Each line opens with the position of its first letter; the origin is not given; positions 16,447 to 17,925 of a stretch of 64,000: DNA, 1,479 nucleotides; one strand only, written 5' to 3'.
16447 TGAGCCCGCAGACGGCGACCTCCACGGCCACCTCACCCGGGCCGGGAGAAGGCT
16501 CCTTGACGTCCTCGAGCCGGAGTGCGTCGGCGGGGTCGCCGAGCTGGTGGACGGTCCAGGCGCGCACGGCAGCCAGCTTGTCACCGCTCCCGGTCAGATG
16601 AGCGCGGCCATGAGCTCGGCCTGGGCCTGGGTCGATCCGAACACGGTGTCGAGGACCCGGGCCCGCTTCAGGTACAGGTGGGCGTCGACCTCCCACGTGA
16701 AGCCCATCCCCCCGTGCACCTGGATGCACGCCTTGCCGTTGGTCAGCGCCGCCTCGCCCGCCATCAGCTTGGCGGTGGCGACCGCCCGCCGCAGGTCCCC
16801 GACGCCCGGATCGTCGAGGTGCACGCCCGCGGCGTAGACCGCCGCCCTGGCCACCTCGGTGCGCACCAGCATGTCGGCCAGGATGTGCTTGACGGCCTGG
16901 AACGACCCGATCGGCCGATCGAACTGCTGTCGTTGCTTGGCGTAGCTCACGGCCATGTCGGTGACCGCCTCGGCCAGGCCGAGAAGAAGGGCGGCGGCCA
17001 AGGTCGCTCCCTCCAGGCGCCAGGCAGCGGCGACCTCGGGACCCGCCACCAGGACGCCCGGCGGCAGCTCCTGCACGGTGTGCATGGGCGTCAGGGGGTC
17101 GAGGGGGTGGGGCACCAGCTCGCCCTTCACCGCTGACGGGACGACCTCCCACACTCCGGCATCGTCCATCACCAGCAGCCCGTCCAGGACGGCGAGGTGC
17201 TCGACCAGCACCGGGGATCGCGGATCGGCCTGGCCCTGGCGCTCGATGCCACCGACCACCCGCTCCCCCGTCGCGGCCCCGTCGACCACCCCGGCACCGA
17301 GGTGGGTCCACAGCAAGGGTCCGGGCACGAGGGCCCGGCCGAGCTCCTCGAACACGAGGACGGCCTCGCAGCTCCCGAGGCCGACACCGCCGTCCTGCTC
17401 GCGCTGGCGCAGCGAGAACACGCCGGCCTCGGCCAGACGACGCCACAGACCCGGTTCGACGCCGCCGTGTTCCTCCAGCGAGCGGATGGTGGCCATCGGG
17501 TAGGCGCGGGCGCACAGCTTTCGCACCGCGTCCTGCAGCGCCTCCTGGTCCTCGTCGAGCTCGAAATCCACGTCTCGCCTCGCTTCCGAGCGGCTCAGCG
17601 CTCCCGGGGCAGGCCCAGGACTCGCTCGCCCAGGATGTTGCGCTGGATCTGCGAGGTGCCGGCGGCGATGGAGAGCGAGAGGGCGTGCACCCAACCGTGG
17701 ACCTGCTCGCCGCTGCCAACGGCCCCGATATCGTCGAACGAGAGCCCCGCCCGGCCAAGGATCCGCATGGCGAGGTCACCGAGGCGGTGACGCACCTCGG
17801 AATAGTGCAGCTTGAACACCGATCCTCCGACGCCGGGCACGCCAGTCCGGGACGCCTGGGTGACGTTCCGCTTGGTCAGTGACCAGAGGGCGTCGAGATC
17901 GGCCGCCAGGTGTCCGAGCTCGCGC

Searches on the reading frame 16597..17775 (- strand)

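Call 31: search_protein_families(library=pfam, proteins=[window:16597-17775:-], max_evalue=0.001)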
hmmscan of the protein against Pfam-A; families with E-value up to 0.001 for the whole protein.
window:16597-17775:- (393 aa): 3 families
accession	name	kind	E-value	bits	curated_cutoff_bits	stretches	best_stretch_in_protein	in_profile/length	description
PF00441.29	Acyl-CoA_dh_1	-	5.5e-27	95.2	22.4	1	258-391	16-147/150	Acyl-CoA dehydrogenase, C-terminal domain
PF02771.21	Acyl-CoA_dh_N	-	4.6e-13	50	22.9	1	75-161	2-88/113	Acyl-CoA dehydrogenase, N-terminal domain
PF08028.16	Acyl-CoA_dh_2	-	2.9e-07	31.3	22.7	1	260-359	3-110/134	Acyl-CoA dehydrogenase, C-terminal domain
